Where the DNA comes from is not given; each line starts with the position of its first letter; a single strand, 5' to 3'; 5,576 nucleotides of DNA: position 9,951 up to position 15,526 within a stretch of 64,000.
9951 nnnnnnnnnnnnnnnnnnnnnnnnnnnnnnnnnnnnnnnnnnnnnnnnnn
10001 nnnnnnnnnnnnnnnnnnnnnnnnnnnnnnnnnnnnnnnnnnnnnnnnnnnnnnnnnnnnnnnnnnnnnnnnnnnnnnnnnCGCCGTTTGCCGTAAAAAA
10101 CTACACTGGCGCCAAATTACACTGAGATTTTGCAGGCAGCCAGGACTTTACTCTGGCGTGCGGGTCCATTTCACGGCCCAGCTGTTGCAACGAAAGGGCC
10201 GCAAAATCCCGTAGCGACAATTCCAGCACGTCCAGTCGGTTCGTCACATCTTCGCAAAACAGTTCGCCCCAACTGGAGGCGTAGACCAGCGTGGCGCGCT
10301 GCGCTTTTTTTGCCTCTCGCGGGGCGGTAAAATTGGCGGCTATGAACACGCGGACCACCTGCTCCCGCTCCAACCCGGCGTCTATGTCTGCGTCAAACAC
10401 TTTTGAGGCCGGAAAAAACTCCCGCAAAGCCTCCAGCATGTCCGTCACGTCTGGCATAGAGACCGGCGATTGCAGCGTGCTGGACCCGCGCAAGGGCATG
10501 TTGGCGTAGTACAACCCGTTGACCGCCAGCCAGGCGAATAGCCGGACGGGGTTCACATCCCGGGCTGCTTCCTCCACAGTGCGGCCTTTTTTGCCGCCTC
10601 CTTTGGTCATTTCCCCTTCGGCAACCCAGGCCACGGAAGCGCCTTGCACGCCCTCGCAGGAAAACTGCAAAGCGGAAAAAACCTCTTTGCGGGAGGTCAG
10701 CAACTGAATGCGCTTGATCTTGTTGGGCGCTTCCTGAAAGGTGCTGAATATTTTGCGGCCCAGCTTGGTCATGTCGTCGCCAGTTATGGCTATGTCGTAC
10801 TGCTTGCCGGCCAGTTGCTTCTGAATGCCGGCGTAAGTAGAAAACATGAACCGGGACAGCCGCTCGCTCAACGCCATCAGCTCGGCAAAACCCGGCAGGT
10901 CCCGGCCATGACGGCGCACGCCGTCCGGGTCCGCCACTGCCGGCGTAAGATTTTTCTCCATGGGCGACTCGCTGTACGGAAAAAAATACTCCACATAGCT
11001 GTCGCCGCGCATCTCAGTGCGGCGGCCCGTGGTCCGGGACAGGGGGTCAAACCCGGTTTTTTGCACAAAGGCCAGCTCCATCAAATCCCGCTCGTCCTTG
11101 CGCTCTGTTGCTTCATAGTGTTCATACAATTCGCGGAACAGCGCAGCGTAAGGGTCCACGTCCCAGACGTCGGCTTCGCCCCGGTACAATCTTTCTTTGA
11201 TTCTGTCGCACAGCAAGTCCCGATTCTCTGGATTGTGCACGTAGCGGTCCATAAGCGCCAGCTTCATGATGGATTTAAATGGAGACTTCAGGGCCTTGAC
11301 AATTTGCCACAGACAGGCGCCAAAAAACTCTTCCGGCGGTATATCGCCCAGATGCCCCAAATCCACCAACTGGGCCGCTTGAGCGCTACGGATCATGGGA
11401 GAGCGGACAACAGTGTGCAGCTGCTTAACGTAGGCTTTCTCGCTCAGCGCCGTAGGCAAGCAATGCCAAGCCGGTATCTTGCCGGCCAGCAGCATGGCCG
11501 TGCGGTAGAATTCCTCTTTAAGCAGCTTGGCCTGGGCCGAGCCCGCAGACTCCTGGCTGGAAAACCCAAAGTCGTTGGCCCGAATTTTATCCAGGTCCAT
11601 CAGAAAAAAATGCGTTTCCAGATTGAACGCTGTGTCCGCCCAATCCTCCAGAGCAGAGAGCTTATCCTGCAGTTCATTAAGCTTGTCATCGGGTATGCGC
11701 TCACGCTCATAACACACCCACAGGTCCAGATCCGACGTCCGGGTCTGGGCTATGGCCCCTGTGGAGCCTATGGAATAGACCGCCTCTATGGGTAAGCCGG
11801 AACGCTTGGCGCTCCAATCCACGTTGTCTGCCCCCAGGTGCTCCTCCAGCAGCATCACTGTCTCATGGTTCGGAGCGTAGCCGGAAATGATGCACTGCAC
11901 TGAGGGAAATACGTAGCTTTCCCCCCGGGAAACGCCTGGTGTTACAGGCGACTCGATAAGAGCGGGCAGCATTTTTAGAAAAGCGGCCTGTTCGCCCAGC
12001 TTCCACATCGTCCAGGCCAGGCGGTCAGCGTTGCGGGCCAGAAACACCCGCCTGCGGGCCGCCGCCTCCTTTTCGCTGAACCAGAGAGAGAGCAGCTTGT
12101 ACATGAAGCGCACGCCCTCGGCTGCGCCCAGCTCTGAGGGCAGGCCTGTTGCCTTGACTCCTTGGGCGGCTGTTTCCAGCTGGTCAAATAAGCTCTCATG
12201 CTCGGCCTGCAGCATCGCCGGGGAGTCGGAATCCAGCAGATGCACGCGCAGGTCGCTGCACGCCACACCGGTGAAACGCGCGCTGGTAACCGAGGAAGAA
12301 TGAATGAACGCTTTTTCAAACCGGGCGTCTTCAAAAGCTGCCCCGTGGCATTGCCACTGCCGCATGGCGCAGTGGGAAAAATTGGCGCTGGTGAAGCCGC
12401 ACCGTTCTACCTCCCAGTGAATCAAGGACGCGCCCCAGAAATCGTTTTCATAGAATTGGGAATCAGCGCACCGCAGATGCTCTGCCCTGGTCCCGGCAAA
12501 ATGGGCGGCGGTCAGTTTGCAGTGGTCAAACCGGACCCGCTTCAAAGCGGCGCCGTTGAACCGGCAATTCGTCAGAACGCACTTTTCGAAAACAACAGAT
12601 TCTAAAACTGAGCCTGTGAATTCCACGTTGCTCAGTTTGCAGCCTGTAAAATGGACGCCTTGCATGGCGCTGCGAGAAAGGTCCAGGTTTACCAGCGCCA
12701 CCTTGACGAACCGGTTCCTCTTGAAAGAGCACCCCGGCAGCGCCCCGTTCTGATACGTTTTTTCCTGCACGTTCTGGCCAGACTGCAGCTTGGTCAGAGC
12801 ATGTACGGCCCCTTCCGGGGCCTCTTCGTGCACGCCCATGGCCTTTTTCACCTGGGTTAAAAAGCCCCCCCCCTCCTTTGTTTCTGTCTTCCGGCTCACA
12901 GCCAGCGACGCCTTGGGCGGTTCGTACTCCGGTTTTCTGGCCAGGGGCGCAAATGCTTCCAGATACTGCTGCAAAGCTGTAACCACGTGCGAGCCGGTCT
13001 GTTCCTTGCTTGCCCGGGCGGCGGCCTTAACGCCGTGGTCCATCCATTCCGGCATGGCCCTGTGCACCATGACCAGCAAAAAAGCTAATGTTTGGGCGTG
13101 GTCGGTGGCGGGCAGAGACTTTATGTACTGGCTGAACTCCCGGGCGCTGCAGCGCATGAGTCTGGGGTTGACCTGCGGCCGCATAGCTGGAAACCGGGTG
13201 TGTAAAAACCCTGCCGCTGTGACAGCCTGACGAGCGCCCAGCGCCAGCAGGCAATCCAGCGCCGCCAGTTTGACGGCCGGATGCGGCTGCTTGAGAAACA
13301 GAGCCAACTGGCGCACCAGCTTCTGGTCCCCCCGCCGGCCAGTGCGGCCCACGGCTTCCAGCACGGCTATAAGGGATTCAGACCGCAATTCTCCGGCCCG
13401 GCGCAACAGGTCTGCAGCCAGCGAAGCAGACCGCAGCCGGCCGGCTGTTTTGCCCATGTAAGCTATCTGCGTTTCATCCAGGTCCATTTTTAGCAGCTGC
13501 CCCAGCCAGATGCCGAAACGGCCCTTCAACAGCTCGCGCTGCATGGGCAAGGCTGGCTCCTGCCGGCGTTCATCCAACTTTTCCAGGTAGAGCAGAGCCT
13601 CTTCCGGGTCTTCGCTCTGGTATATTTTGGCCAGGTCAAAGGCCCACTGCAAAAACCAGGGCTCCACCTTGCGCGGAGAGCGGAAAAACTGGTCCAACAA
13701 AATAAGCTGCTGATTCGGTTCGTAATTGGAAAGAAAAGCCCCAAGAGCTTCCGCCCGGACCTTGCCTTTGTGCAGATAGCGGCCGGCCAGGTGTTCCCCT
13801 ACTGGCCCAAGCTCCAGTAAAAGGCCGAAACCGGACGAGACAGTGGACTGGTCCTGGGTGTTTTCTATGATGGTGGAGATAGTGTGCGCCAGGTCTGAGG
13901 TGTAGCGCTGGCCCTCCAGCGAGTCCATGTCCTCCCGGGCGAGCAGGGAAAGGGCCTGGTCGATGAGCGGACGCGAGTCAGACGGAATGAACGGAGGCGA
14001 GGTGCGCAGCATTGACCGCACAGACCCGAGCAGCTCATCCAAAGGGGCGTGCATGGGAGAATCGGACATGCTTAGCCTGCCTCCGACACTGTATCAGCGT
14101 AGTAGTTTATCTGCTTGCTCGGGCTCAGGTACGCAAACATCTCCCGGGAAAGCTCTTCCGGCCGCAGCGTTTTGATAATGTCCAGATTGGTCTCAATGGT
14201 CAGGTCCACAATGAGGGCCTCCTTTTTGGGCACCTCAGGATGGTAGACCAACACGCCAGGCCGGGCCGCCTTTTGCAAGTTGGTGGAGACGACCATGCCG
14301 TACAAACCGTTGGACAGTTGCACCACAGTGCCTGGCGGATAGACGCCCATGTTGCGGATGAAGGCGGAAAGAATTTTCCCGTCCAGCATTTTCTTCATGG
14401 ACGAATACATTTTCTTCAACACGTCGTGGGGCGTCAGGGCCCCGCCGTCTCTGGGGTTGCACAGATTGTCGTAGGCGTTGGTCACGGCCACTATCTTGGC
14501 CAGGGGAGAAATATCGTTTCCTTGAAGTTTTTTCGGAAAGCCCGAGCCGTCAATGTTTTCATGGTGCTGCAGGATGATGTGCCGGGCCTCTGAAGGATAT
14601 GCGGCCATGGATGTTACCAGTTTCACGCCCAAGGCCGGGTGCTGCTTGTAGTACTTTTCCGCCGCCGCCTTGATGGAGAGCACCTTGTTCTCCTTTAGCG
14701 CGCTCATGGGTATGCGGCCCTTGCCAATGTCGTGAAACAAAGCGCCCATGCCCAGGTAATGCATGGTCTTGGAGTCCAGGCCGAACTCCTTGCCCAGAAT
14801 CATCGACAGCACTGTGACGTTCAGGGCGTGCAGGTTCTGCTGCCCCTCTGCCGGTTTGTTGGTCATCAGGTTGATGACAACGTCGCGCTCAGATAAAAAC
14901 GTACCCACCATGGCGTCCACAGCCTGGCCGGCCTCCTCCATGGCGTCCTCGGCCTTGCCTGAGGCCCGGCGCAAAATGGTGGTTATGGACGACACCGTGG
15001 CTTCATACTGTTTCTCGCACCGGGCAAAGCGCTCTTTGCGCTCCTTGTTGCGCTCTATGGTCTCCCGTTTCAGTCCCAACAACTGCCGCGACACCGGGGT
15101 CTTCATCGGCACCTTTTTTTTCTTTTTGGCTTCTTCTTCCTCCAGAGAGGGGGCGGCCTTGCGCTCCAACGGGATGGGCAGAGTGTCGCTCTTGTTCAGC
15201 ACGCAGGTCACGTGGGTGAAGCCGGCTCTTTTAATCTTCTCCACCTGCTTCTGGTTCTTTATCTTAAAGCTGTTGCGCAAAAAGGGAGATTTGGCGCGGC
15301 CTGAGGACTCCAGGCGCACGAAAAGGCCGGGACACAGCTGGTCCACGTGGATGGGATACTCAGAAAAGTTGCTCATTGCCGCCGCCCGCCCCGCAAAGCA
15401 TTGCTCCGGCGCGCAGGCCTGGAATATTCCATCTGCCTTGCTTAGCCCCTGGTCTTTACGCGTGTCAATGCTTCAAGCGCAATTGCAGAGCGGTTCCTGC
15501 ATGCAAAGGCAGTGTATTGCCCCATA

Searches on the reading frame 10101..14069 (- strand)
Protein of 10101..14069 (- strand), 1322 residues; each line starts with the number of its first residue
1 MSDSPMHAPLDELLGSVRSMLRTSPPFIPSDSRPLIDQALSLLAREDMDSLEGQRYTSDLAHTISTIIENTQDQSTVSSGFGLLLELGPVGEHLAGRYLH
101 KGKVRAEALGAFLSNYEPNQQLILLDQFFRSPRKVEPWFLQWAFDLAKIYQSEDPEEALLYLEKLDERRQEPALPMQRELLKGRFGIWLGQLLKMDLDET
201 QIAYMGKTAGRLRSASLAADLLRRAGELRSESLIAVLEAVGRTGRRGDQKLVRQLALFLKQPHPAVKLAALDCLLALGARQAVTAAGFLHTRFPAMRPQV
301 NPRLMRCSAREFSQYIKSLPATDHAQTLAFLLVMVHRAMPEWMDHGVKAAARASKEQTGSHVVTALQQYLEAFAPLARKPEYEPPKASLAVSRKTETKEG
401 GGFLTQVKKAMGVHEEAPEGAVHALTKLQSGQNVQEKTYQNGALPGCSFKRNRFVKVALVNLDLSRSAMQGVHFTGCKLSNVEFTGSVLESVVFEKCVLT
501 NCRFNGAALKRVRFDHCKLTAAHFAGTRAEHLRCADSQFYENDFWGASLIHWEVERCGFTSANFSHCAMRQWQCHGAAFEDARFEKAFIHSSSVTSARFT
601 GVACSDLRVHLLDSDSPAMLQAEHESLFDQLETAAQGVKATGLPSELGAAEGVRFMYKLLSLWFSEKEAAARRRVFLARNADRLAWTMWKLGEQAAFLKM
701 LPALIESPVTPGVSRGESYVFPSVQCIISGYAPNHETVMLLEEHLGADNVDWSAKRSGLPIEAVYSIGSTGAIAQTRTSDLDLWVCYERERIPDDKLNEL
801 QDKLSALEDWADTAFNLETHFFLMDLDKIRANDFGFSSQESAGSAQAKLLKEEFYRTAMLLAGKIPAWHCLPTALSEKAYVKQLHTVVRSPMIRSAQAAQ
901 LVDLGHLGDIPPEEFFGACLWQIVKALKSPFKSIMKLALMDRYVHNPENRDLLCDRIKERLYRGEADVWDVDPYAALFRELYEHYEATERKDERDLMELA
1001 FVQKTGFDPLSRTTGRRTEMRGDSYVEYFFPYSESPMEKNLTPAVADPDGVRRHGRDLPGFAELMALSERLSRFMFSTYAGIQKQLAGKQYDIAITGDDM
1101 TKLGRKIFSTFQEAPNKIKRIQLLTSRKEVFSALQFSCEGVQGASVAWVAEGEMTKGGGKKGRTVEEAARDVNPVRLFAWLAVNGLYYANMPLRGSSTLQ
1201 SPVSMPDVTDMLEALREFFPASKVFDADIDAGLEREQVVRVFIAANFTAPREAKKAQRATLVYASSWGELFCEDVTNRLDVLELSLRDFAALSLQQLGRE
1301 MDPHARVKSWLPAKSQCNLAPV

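Call 48: search_protein_families(library=pfam, proteins=[window:10101-14069:-], max_evalue=0.0001)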
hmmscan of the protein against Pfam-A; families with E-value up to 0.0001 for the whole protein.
window:10101-14069:- (1322 aa): 6 families
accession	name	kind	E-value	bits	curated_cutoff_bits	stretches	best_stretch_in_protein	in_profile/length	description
PF12633.13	Adenyl_cycl_N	-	2.6e-45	155.3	27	1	674-868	7-198/199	Adenylate cyclase NT domain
PF01295.23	Adenylate_cycl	-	3.5e-30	105.6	27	2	901-1005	2-106/601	Adenylate cyclase, class-I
PF13599.13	Pentapeptide_4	-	6e-18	65.1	38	2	469-533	3-67/78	Pentapeptide repeat region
PF00805.28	Pentapeptide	-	3.1e-11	43.1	20.2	2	470-506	4-40/40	Pentapeptide repeats (8 copies)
PF13576.12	Pentapeptide_3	-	2.3e-08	34.6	27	1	471-517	3-47/48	Pentapeptide repeats (9 copies)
PF23894.2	LD_SV2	-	6.1e-06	26.9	29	0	476-544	24-92/92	SV2A/B/C luminal domain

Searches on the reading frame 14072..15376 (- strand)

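Call 48: search_protein_families(library=pfam, proteins=[window:14072-15376:-], max_evalue=0.0001)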
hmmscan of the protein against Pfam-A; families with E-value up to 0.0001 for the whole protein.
window:14072-15376:- (434 aa): 3 families
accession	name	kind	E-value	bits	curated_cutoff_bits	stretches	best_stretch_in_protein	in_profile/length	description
PF13487.12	HD_5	-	2.7e-23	83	27.2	1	167-334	3-169/170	HD domain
PF11871.13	DUF3391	-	4.8e-20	72.9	27.8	1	9-147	4-134/136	Domain of unknown function (DUF3391)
PF01966.28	HD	-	5.3e-13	49.7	22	1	183-304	4-115/116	HD domain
